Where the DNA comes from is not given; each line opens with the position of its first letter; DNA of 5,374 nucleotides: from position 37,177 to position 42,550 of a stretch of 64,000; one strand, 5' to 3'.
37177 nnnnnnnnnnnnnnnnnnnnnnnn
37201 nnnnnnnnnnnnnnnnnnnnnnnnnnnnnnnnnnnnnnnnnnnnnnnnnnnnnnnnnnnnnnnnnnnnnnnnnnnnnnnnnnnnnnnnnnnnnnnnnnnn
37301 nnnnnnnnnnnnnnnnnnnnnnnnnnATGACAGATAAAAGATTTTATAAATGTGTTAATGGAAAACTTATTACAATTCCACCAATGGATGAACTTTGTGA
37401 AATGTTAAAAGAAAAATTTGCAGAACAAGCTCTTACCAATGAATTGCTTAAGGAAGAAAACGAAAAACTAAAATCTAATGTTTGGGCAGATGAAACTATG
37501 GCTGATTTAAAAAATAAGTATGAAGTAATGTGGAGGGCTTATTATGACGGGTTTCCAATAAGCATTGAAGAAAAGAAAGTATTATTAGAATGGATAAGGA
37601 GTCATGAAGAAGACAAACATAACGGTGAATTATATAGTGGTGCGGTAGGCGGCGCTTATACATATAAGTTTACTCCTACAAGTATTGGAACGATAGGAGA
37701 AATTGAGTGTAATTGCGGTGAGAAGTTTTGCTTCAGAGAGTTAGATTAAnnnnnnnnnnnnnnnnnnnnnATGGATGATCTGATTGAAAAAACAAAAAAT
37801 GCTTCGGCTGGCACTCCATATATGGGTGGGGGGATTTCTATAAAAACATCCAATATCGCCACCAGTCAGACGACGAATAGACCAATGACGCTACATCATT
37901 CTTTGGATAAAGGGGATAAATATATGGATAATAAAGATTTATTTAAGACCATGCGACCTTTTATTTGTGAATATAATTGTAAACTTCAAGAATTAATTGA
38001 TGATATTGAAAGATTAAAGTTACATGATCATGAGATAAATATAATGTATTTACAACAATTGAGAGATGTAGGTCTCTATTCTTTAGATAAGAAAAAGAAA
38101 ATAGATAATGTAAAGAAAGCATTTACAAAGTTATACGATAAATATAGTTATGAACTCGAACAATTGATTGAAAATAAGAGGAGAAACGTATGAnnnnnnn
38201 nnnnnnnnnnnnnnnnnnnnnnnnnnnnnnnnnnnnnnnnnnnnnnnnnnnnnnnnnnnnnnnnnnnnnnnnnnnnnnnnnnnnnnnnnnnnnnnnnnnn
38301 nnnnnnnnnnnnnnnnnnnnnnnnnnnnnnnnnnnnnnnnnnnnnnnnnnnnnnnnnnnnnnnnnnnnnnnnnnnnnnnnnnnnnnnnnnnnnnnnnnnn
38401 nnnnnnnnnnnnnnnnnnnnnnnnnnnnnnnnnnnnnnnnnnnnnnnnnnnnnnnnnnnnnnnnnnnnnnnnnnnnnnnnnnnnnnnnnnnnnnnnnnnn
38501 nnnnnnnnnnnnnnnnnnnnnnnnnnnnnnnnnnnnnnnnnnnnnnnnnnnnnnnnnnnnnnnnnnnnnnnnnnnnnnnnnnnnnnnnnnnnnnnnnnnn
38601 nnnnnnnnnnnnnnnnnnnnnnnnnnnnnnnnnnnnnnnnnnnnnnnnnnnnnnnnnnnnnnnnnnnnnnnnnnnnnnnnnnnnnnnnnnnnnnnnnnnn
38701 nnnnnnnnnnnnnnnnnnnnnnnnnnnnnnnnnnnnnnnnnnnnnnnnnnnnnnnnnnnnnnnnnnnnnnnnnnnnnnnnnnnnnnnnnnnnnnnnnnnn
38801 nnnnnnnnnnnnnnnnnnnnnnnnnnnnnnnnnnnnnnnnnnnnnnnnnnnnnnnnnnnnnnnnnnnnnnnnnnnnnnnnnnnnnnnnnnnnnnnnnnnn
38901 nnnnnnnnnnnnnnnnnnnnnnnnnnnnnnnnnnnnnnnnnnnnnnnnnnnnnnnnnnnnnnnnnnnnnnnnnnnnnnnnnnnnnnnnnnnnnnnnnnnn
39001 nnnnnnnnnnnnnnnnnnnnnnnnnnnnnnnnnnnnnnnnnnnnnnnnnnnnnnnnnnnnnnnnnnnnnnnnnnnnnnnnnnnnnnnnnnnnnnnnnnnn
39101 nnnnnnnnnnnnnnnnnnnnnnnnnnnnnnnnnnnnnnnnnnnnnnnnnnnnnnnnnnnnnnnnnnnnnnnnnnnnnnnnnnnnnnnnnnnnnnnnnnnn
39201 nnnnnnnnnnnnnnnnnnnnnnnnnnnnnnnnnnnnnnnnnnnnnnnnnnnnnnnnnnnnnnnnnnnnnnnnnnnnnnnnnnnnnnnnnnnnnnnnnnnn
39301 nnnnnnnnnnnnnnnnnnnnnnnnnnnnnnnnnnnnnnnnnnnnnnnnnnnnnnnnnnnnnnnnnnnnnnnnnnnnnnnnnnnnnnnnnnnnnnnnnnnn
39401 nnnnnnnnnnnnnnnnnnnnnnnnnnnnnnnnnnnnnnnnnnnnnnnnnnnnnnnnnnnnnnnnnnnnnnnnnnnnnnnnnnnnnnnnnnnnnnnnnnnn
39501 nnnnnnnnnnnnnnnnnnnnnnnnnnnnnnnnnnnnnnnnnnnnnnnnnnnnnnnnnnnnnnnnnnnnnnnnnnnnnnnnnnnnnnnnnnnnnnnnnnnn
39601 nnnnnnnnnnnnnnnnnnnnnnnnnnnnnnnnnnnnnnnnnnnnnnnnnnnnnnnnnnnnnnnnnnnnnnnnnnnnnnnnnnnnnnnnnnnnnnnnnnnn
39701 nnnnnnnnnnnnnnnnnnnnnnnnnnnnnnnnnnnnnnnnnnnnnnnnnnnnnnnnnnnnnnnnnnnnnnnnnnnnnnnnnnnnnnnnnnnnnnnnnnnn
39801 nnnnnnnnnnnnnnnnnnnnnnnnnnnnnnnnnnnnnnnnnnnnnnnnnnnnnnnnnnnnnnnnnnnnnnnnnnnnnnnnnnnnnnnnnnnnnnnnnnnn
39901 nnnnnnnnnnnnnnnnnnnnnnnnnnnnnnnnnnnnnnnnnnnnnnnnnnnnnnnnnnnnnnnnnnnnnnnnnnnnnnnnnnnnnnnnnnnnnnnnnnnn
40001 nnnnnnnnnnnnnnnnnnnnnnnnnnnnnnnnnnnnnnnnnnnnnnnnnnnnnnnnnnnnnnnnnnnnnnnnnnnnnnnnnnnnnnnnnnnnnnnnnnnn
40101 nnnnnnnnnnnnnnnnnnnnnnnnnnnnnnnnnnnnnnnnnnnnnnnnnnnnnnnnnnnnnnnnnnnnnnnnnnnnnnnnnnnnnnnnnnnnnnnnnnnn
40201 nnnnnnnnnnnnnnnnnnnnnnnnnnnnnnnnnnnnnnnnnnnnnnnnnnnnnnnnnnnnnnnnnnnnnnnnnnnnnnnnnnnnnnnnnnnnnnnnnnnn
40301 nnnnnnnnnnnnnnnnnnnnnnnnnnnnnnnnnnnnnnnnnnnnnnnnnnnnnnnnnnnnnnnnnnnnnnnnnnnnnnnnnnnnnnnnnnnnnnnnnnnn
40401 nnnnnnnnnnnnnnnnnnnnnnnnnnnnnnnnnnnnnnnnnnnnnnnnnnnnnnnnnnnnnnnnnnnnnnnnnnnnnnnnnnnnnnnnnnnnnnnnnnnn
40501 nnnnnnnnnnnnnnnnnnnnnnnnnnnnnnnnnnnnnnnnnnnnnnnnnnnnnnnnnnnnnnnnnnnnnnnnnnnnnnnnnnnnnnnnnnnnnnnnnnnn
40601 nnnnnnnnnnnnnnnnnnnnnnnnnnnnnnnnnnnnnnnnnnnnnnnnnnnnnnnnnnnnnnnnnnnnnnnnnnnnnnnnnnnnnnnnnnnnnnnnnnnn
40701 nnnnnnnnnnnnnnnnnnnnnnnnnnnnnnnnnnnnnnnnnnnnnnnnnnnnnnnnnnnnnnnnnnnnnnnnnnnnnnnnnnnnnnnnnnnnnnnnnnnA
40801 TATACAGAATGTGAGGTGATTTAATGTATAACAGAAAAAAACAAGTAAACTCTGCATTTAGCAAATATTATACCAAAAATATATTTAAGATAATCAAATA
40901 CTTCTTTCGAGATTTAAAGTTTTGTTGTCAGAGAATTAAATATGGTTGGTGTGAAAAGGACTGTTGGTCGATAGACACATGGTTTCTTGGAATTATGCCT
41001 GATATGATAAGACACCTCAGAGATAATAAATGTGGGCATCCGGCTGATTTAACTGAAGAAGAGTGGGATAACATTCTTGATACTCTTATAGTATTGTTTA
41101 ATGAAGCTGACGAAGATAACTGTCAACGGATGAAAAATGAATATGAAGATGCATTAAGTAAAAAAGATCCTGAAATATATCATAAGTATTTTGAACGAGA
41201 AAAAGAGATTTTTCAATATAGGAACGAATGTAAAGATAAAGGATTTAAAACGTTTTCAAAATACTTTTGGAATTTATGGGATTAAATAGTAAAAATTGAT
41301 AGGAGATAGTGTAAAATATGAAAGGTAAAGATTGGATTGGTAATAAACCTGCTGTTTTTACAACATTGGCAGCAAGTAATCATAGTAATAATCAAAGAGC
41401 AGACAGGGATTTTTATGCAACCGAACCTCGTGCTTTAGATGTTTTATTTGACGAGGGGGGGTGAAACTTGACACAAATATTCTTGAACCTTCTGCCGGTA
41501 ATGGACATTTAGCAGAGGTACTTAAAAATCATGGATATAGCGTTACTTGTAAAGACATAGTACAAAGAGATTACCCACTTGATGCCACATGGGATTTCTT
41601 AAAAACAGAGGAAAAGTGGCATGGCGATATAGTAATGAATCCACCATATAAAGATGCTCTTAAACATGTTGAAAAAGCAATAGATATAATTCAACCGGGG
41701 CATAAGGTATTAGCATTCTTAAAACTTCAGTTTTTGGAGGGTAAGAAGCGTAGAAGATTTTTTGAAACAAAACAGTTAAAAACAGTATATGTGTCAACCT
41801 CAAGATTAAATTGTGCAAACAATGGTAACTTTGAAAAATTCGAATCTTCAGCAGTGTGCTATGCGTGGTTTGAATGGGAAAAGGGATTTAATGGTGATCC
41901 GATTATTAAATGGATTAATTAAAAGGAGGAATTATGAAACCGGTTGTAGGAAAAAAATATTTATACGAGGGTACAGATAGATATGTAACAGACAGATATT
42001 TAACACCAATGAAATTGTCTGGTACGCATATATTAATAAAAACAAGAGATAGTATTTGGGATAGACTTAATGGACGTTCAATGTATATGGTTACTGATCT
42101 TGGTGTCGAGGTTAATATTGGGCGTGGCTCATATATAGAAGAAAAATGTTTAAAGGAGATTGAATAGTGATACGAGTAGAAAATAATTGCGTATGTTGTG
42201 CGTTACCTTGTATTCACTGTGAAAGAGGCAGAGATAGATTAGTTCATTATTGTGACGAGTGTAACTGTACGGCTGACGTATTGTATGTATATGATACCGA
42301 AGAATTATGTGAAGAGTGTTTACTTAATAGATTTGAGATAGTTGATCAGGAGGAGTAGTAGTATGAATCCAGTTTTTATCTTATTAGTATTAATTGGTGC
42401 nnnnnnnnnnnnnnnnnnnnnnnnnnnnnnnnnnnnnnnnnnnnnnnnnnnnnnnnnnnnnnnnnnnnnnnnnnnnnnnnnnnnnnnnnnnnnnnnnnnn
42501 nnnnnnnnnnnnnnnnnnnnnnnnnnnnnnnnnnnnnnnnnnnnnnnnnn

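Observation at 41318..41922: Adenine methyltransferase split by a G7 tract: phase-variable (or frameshifted) MTase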

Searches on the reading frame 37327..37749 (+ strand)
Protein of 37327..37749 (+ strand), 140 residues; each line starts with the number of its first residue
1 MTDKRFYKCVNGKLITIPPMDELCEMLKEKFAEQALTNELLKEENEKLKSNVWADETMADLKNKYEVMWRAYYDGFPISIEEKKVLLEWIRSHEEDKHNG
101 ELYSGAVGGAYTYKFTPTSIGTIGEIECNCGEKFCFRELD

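Call 61: search_protein_families(library=pfam, proteins=[window:37327-37749:+], max_evalue=0.01)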
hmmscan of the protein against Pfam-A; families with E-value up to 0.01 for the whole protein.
window:37327-37749:+ (140 aa): 1 family
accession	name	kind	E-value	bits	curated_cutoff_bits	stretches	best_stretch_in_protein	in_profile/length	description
PF02183.23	HALZ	-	0.0073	16.9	28.1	1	24-52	7-35/43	Homeobox associated leucine zipper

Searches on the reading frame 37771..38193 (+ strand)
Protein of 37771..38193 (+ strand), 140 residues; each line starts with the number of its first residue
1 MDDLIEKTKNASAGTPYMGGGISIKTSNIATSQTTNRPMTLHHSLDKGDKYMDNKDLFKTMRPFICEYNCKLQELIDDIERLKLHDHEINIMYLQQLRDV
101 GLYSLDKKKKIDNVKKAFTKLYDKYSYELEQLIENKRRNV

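Call 61: search_protein_families(library=pfam, proteins=[window:37771-38193:+], max_evalue=0.01)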
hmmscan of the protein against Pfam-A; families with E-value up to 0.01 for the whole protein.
window:37771-38193:+ (140 aa): 1 family
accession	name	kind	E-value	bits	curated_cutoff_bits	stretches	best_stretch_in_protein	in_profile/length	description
PF00104.35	Hormone_recep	-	0.00012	22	23.5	1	45-137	91-177/213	Ligand-binding domain of nuclear hormone receptor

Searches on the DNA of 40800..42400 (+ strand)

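Call 4: search_dna_similar(query=window:40800-42400:+, collection=phages, mode=distant, max_rows=30)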
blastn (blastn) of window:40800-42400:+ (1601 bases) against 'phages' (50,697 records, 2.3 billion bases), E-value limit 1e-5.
No match.

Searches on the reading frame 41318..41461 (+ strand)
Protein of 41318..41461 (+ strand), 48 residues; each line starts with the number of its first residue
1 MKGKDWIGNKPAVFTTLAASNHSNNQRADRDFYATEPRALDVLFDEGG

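Call 21: list_cluster_members(proteins=[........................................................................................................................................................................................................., window:41318-41461:+, P0003, window:48876-49523:+, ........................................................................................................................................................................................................])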
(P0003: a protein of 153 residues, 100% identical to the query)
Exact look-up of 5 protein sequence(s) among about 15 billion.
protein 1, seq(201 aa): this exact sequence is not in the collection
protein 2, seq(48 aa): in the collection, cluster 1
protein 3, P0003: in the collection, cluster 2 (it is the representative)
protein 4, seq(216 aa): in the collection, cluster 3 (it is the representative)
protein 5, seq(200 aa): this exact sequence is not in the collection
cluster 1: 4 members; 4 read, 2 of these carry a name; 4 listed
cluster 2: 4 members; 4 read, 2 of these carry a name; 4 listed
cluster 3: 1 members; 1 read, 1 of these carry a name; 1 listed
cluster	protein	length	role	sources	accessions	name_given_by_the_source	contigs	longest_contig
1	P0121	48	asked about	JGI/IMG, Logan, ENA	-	hypothetical protein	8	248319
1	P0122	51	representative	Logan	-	-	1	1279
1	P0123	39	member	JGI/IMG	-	hypothetical protein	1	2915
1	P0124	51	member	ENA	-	-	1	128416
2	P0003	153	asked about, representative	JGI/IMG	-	hypothetical protein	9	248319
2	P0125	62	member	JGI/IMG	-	hypothetical protein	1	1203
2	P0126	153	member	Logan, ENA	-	-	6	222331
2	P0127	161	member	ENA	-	-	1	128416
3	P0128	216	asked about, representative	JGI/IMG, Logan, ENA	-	DNA modification methylase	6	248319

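Call 27: find_encoding_contigs(protein=P0122, flank=2000, max_places=4)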
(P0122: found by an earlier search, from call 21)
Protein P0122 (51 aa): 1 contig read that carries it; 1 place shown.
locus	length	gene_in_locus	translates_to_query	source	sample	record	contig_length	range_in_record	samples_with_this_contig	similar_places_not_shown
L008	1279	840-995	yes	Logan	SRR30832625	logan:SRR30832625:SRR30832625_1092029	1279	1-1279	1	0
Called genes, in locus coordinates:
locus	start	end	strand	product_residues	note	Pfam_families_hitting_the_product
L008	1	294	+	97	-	?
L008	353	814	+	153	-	-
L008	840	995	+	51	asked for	-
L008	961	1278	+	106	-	?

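Call 70: find_encoding_contigs(protein=P0126, flank=1000, max_places=10)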
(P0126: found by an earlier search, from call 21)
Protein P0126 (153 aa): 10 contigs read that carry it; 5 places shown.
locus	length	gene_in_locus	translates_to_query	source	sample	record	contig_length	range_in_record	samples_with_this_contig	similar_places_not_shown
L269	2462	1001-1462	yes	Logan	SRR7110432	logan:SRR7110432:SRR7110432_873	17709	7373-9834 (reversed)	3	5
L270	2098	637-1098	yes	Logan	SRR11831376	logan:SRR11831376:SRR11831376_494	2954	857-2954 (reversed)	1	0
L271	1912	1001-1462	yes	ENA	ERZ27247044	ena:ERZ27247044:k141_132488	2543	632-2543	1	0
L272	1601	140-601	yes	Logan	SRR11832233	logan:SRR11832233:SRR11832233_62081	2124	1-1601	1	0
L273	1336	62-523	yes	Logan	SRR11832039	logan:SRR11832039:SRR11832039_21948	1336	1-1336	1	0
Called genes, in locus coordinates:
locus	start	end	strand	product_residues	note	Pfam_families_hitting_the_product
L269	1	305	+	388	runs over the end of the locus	PF06725:3D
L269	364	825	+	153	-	-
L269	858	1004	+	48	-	-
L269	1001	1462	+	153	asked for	-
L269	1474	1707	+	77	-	-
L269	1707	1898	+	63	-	-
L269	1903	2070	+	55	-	-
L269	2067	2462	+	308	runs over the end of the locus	PF01145:Band_7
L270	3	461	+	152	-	?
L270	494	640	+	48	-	-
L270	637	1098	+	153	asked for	-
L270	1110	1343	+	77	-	-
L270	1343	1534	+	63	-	-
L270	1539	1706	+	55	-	-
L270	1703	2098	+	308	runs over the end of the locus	PF01145:Band_7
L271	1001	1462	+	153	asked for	-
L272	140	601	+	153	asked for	-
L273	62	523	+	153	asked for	-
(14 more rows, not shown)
